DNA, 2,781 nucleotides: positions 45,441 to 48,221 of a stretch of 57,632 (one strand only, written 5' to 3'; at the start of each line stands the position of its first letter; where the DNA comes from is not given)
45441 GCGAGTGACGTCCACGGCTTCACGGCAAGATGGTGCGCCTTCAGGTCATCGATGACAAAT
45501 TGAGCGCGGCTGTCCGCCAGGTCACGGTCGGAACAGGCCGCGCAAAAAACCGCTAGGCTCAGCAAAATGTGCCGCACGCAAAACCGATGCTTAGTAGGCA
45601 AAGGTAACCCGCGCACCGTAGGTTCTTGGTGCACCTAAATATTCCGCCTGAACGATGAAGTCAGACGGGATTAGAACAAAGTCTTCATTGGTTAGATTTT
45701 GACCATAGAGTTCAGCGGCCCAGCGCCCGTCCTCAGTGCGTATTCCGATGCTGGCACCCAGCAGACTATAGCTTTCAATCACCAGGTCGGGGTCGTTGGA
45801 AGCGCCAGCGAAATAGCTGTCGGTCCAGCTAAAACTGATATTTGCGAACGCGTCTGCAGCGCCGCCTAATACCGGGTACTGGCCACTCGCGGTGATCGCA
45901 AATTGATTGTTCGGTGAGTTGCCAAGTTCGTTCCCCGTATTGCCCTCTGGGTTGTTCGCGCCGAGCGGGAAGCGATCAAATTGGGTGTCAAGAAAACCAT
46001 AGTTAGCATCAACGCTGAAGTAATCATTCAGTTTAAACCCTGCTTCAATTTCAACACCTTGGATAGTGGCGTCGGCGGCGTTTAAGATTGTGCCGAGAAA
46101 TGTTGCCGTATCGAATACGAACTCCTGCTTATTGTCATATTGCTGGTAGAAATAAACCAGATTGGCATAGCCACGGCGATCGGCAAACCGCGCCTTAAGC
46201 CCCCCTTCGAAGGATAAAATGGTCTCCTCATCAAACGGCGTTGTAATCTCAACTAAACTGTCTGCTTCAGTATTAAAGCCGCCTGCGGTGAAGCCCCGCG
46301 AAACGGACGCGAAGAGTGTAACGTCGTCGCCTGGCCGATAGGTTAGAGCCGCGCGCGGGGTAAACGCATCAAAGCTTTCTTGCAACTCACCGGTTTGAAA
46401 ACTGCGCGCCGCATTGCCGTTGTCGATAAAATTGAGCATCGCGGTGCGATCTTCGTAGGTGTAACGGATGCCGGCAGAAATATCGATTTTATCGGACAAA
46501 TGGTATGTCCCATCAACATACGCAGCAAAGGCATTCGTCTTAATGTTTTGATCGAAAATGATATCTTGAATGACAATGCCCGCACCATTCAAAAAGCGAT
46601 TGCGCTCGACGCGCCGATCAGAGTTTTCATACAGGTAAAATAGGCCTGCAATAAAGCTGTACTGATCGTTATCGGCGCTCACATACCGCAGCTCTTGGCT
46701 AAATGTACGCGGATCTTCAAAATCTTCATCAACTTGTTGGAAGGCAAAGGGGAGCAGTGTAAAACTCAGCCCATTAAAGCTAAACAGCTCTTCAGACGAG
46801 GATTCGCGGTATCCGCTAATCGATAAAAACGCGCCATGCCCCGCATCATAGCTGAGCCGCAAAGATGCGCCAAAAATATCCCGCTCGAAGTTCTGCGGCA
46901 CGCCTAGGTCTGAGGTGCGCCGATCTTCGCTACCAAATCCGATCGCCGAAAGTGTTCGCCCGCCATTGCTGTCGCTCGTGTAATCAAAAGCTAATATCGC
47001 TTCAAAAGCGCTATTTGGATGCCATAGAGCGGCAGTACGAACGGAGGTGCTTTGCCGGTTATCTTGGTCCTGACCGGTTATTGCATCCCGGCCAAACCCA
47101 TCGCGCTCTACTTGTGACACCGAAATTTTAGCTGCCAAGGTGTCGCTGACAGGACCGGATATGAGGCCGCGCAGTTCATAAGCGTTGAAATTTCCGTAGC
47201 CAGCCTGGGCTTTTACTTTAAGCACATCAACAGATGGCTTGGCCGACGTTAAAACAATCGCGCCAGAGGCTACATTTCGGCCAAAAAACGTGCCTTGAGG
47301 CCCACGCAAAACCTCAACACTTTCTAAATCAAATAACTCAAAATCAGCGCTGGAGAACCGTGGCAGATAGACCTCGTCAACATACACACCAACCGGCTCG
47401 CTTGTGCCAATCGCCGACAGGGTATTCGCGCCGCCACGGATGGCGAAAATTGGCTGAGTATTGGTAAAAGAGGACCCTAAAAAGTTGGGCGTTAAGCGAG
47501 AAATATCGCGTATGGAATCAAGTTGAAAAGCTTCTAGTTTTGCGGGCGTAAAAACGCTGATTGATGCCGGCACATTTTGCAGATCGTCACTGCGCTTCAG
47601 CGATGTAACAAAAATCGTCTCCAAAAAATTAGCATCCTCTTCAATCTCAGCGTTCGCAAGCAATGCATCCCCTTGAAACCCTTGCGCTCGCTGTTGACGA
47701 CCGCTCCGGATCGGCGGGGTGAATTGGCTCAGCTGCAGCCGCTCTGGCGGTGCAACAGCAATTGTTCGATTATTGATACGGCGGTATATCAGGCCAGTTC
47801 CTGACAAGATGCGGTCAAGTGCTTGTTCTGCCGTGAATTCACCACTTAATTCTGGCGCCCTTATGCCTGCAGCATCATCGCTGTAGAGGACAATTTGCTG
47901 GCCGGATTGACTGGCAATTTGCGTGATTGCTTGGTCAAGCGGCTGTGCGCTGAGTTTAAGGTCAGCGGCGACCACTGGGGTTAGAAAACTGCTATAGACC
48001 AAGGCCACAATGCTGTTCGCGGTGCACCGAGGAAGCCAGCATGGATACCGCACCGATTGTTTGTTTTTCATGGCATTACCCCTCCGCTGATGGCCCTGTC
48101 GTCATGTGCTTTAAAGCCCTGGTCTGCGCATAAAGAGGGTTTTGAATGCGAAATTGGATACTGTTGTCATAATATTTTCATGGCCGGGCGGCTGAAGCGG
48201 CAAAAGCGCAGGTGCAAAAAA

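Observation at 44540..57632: Has-like layout: ECF sigma, anti-sigma and TonB transducer beside a T1SS and its giant secreted phosphoesterase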

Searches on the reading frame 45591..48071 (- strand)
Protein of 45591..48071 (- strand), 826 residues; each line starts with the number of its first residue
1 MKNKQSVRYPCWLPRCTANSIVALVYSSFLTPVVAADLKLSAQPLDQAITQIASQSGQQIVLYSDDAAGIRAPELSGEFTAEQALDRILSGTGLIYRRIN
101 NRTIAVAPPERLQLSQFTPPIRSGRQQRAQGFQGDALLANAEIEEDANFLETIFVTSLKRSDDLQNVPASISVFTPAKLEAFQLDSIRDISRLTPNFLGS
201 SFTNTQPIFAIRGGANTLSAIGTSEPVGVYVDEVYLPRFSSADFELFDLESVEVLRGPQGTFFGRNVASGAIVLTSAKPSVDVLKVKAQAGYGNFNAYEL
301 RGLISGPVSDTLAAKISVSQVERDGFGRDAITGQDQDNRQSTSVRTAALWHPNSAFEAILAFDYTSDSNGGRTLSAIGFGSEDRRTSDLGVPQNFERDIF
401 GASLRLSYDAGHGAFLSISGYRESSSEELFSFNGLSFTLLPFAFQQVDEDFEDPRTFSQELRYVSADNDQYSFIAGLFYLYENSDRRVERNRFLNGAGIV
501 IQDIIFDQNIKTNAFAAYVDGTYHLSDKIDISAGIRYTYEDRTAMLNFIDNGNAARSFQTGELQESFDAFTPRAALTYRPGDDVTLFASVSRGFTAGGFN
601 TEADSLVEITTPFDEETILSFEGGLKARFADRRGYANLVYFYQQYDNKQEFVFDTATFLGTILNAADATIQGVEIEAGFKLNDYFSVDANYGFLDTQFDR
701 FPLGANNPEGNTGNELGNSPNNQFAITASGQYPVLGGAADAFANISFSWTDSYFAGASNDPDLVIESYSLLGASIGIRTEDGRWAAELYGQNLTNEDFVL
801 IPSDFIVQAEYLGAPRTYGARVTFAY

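Call 3: search_protein_families(library=pfam, proteins=[window:45591-48071:-], max_evalue=0.01)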
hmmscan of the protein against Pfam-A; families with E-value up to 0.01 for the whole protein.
window:45591-48071:- (826 aa): 5 families
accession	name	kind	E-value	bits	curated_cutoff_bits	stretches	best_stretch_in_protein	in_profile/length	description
PF00593.30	TonB_dep_Rec_b-barrel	-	1e-37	131.5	27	1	362-793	19-436/436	TonB dependent receptor-like, beta-barrel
PF07715.20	Plug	-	2.1e-14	54.3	23.9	1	164-270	2-106/107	TonB-dependent Receptor Plug Domain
PF07660.19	STN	-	1.2e-13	51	28.4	1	61-108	3-51/52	Secretin and TonB N terminus short domain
PF14905.12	OMP_b-brl_3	-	3.1e-06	26.9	27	1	454-592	54-183/408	Outer membrane protein beta-barrel family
PF13505.12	OMP_b-brl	-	0.0017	19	28.7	0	496-635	25-143/175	Outer membrane protein beta-barrel domain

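Call 6: search_protein_families(library=ncbifam, proteins=[window:45591-48071:-], max_evalue=0.001)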
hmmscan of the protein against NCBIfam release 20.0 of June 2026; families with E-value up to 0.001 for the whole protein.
window:45591-48071:- (826 aa): 17 families
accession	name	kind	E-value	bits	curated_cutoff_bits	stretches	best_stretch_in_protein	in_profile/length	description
TIGR01783.1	TonB-siderophor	subfamily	2.8e-42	145.2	223.5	2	511-824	359-647/649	TonB-dependent siderophore receptor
TIGR01785.1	TonB-hemin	subfamily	3.2e-16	58.9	316.85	2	509-696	360-561/677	TonB-dependent heme/hemoglobin receptor family protein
NF049947.1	TonB_dep_PCPU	exception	9.4e-16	57.1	800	2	514-698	386-575/685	TonB-dependent receptor, PCPU motif-type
NF053590.1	TonB_dep_TOL0244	equivalog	3.8e-14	52.2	645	2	150-275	10-138/604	TOL_0244 family TonB-dependent receptor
TIGR01786.1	TonB-hemlactrns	subfamily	2.3e-11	42.8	323.75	1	485-687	363-571/719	TonB-dependent hemoglobin/transferrin/lactoferrin family receptor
NF007465.0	PRK10044.1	equivalog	5.3e-11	41.4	803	1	156-357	68-261/726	ferrichrome porin FhuA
NF041535.1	TonB_rec_PqqU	equivalog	1.9e-10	39.7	1200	1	516-793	373-638/676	TonB-dependent receptor PqqU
NF047944.1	FoxamRcptFoxA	equivalog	1.9e-10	39.7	1300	2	167-311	54-196/697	ferrioxamine B receptor FoxA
NF049944.1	TonB_dep_PUIUD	equivalog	1.6e-08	33.3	850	1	513-722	392-595/686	TonB-dependent receptor, PUIUD motif-type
NF049946.1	TonB_dep_CU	exception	2.1e-08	32.9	700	1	516-700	398-579/683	TonB-dependent receptor, CU motif-type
NF041676.1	FecA_OM_dicitr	equivalog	6.1e-08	31.1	1100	1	33-109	27-103/773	TonB-dependent Fe(3+) dicitrate receptor FecA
TIGR01779.1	TonB-B12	equivalog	1.2e-07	30.7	599.7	1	144-340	22-217/614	TonB-dependent vitamin B12 receptor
NF007349.0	PRK09840.1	equivalog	7.1e-07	27.6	686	1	228-333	128-230/760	catecholate siderophore receptor Fiu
NF010010.0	PRK13483.1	equivalog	2.4e-06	25.8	927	1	143-383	25-274/660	ligand-gated channel protein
NF010651.0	PRK14050.1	equivalog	2.7e-06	25.8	884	1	155-287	67-196/730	TonB-dependent siderophore receptor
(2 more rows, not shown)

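Call 9: find_homologous_proteins(query=window:45591-48071:-, max_evalue=1e-20)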
Query window:45591-48071:- (826 aa): 1566 proteins with E <= 1e-20 among 8000 candidates; the best 120 are listed.
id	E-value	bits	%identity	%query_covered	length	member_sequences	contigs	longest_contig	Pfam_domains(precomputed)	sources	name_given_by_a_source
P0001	0.0e+0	1832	100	100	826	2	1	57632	PF07715.21,PF07660.20,PF00593.31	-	-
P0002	0.0e+0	1284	71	98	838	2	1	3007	PF25183.2,PF07715.21,PF07660.20,PF00593.31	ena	-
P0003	0.0e+0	1221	69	98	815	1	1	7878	PF07715.21,PF07660.20,PF00593.31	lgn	-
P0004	0.0e+0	1210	72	93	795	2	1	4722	PF07715.21,PF07660.20,PF00593.31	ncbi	ncbi:MAG: TonB-dependent receptor, partial [Pseudomonadota bacterium]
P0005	0.0e+0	1104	61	100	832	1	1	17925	PF07715.21,PF07660.20,PF00593.31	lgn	-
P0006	0.0e+0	1097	63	97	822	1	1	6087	PF07715.21,PF07660.20,PF00593.31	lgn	-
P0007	0.0e+0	1050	60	100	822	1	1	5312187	PF07715.21,PF07660.20,PF00593.31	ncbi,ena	-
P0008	0.0e+0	1047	60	98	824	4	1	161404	PF07715.21,PF07660.20,PF00593.31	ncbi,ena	-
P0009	0.0e+0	1035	68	83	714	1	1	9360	PF07715.21,PF00593.31,PF14905.13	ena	-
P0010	0.0e+0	1022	60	96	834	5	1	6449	PF07715.21,PF07660.20,PF00593.31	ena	-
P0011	3.5e-269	913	54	95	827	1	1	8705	PF07715.21,PF07660.20,PF00593.31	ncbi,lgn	-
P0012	7.2e-268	909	53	96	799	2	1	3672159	PF07715.21,PF07660.20,PF00593.31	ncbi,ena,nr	nr:TonB-dependent receptor [uncultured Hyphomonas sp.]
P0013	3.2e-262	890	59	83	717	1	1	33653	PF07715.21,PF00593.31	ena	-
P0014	5.9e-262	889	53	95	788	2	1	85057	PF07715.21,PF07660.20,PF00593.31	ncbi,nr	ncbi:TonB-dependent receptor domain-containing protein [Hyphomonas pacifica]|nr:TonB-dependent recep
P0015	1.1e-261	888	59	82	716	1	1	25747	PF07715.21,PF00593.31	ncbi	-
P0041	2.1e-163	563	39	95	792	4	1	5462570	PF07715.21,PF07660.20,PF00593.31,PF14905.13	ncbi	ncbi:TonB-dependent receptor domain-containing protein [Caulobacter segnis]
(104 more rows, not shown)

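Call 10: find_encoding_contigs(protein=P0007, flank=10000, max_places=2)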
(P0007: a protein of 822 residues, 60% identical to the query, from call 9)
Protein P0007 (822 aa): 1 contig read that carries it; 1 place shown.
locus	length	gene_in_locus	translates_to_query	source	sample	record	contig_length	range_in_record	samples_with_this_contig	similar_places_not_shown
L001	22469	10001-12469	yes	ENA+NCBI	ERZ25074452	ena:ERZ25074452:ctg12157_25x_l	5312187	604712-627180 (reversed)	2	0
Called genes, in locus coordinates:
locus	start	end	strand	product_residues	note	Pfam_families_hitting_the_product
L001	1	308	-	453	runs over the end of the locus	PF25919:BSH_CusB (faint), PF00364:Biotin_lipoyl (faint), PF25917:BSH_RND (weak), PF25973:BSH_CzcB (faint), PF25984:BSH_YknX (weak), PF25994:HH_AprE, PF26002:Beta-barrel_AprE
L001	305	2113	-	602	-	PF00664:ABC_membrane, PF00005:ABC_tran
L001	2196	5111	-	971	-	PF24828:DUF7713 (faint), PF00353:HemolysinCabind (weak)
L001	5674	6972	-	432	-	PF00067:p450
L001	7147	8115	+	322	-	PF01073:3Beta_HSD, PF01370:Epimerase, PF04321:RmlD_sub_bind, PF05368:NmrA (weak), PF13460:NAD_binding_10, PF16363:GDP_Man_Dehyd, PF07993:NAD_binding_4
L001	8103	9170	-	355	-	PF04773:FecR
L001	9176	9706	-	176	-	PF07638:Sigma70_ECF, PF04542:Sigma70_r2, PF08281:Sigma70_r4_2, PF04545:Sigma70_r4, PF13384:HTH_23 (weak)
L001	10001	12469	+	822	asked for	PF07660:STN (faint), PF07715:Plug, PF00593:TonB_dep_Rec_b-barrel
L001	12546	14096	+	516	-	PF16655:PhoD_N, PF09423:PhoD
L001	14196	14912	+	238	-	PF12697:Abhydrolase_6 (weak), PF00561:Abhydrolase_1 (faint)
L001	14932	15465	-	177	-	PF04229:GrpB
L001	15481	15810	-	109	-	PF01638:HxlR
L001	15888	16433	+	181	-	PF02627:CMD (weak)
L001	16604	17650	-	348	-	PF00487:FA_desaturase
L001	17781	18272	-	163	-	PF12694:cpYpsA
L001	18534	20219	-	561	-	PF01145:Band_7, PF15975:Flot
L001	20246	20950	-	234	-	PF21001:YqiJ_N, PF07290:YqiJ_OB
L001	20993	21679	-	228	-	PF04012:PspA_IM30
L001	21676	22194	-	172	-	-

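Call 11: find_encoding_contigs(protein=P0008, flank=10000, max_places=2)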
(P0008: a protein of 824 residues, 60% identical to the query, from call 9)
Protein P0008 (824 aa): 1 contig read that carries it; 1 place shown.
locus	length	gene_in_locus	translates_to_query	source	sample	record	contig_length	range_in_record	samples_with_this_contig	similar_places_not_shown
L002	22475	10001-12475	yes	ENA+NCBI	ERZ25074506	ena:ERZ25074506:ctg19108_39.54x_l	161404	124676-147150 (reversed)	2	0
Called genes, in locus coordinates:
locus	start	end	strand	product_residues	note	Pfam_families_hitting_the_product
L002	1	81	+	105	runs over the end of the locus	-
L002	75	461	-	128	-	PF00565:SNase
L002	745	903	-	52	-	-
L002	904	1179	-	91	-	-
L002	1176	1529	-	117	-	PF24745:DUF7693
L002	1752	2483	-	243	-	PF01522:Polysacc_deac_1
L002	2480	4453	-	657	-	PF01554:MatE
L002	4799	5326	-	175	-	-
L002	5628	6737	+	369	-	PF11583:AurF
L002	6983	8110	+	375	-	PF07995:GSDH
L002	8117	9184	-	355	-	PF16220:DUF4880 (weak), PF04773:FecR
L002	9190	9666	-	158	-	PF04542:Sigma70_r2, PF07638:Sigma70_ECF, PF08281:Sigma70_r4_2, PF04545:Sigma70_r4, PF13384:HTH_23 (weak), PF13412:HTH_24 (faint)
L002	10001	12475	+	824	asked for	PF07660:STN (weak), PF07715:Plug, PF00593:TonB_dep_Rec_b-barrel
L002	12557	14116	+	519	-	PF16655:PhoD_N, PF09423:PhoD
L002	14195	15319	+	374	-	-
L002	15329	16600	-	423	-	PF00067:p450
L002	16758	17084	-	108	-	-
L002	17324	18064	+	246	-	PF12697:Abhydrolase_6 (weak), PF00561:Abhydrolase_1 (faint), PF07819:PGAP1 (weak)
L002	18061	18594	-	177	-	PF04229:GrpB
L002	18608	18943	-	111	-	PF01638:HxlR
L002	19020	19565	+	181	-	PF02627:CMD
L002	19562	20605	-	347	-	PF00487:FA_desaturase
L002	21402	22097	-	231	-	PF00440:TetR_N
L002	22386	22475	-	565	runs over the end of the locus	PF01145:Band_7, PF15975:Flot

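Call 12: find_encoding_contigs(protein=P0005, flank=10000, max_places=2)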
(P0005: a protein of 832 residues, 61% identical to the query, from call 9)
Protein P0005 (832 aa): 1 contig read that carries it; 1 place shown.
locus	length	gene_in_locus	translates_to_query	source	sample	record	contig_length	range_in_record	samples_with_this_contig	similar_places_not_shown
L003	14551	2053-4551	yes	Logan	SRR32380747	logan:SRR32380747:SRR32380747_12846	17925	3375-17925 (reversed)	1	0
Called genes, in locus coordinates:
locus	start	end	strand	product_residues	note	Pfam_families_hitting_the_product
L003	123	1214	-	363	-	PF04773:FecR, PF16344:FecR_C (weak)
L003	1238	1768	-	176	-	PF04542:Sigma70_r2, PF07638:Sigma70_ECF, PF00196:GerE (faint), PF08281:Sigma70_r4_2, PF04545:Sigma70_r4, PF13384:HTH_23 (weak)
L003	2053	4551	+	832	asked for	PF07660:STN, PF07715:Plug, PF00593:TonB_dep_Rec_b-barrel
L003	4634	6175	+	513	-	PF16655:PhoD_N, PF09423:PhoD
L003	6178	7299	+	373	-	PF11019:DUF2608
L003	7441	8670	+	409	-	PF01773:Nucleos_tra2_N, PF07670:Gate, PF07662:Nucleos_tra2_C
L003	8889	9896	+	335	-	PF00356:LacI, PF00532:Peripla_BP_1, PF13407:Peripla_BP_4, PF13377:Peripla_BP_3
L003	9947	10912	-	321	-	PF01156:IU_nuc_hydro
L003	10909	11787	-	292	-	PF00294:PfkB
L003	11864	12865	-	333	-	PF03561:Allantoicase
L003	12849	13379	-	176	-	PF09349:OHCU_decarbox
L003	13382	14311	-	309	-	PF01522:Polysacc_deac_1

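Call 15: find_related_loci(query=A1, collection=genome_contigs, flank=10000)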
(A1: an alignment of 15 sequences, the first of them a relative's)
Query A1 (826 aa) in genome_contigs; peptide patterns used: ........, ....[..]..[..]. (x = any residue, [..] = any of these).
247 stretches matched a pattern; 188 encode a relative of the query (tblastn E <= 1e-3); the best 80 are kept; 80 distinct loci.
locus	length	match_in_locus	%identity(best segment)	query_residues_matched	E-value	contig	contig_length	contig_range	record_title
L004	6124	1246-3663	70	16-826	0e+0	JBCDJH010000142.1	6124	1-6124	MAG: Pseudomonadota bacterium isolate P01_H01_bin.30 k141_251751_length_6124_cov_12.0343, whole genome shotgun sequence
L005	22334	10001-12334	61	37-824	0e+0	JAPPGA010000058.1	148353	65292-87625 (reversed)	MAG: Gammaproteobacteria bacterium isolate RHO1_bin_43 NODE_213_length_148353_cov_44.083851, whole genome shotgun sequen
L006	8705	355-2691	54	37-822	0e+0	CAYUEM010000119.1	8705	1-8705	MAG TPA_asm: uncultured Hyphomonadaceae bacterium isolate SRP141376_co3_181 genome assembly, contig: NODE_21883_length_8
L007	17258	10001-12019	59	151-826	0e+0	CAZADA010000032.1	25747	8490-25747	MAG TPA_asm: uncultured Caulobacterales bacterium isolate SRP128890_co1_239 genome assembly, contig: NODE_3178_length_25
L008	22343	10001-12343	53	37-822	0e+0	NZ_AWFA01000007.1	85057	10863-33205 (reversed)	Hyphomonas pacifica strain T16B2 contig15, whole genome shotgun sequence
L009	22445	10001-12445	60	2-826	0e+0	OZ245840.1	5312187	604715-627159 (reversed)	MAG: Alphaproteobacteria bacterium isolate d93f03f6-b113-40c7-9acf-b0fa1a286e37 genome assembly, chromosome: 1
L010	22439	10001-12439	60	15-826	0e+0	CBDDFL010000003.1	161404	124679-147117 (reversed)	MAG: Alphaproteobacteria bacterium isolate d22459d1-c2fd-4968-b0a1-c07efa7888a9 genome assembly, contig: contig_3, whole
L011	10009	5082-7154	30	150-824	9e-82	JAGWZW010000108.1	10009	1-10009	MAG: Alphaproteobacteria bacterium isolate REEB62 contig-150_8740, whole genome shotgun sequence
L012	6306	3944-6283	30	38-823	2e-75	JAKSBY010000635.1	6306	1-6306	MAG: Sphingomonadales bacterium isolate MAG.237 k141_11697497, whole genome shotgun sequence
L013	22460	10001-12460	27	38-822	5e-69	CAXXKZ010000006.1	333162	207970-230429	MAG: Lysobacterales bacterium isolate f90df28a-a8d5-415f-92d9-b5be3b3f1fec genome assembly, contig: contig_6, whole geno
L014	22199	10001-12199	29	116-826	1e-68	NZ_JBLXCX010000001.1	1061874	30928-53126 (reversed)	MAG: Kordiimonas sp. isolate ES17-10 S17maxbin_out.042RE.5K@1, whole genome shotgun sequence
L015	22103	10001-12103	28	141-824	1e-68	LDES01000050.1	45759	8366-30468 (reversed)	Sphingomonas sp. Y57 scaffold50, whole genome shotgun sequence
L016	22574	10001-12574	28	37-824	7e-68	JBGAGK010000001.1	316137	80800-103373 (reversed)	MAG: Steroidobacteraceae bacterium isolate MAG_MBR_H125.3 MBRH125-3_opera_contig_257, whole genome shotgun sequence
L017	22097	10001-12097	30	150-826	2e-66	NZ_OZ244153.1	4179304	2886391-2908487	MAG: Kordiimonas sp. isolate def65876-ef31-448d-83e5-856ba072f58d chromosome 1, complete sequence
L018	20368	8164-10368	29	149-826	2e-66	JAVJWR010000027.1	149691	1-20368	MAG: Haliea sp. isolate F2-STO-06 k141_58461, whole genome shotgun sequence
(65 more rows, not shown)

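Call 27: find_encoding_contigs(protein=P0041, flank=8000, max_places=1)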
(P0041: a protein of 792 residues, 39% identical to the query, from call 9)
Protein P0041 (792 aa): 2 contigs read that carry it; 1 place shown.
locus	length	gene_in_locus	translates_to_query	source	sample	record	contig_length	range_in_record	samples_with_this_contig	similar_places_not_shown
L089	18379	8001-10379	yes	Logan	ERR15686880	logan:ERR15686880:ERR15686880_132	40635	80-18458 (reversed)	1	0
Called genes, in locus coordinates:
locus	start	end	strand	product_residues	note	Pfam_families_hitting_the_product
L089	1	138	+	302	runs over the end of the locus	PF01156:IU_nuc_hydro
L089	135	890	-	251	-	PF08220:HTH_DeoR, PF08279:HTH_11 (faint), PF00455:DeoRC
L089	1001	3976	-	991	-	PF13620:CarboxypepD_reg, PF13715:CarbopepD_reg_2 (weak), PF07715:Plug (weak), PF25183:OMP_b-brl_4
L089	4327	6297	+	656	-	PF16371:MetallophosN, PF17210:SdrD_B (weak), PF00149:Metallophos (weak), PF16370:MetallophosC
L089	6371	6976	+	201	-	PF04542:Sigma70_r2 (faint), PF08281:Sigma70_r4_2, PF04545:Sigma70_r4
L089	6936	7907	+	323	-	PF16220:DUF4880 (weak), PF04773:FecR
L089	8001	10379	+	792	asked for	PF07660:STN (faint), PF07715:Plug, PF00593:TonB_dep_Rec_b-barrel, PF14905:OMP_b-brl_3 (faint)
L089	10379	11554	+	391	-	PF12706:Lactamase_B_2 (faint), PF00753:Lactamase_B (weak)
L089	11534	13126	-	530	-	PF07519:Tannase, PF00326:Peptidase_S9 (faint)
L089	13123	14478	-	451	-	PF07690:MFS_1, PF13347:MFS_2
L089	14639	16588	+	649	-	PF00150:Cellulase, PF18564:Glyco_hydro_5_C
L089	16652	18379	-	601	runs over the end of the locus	?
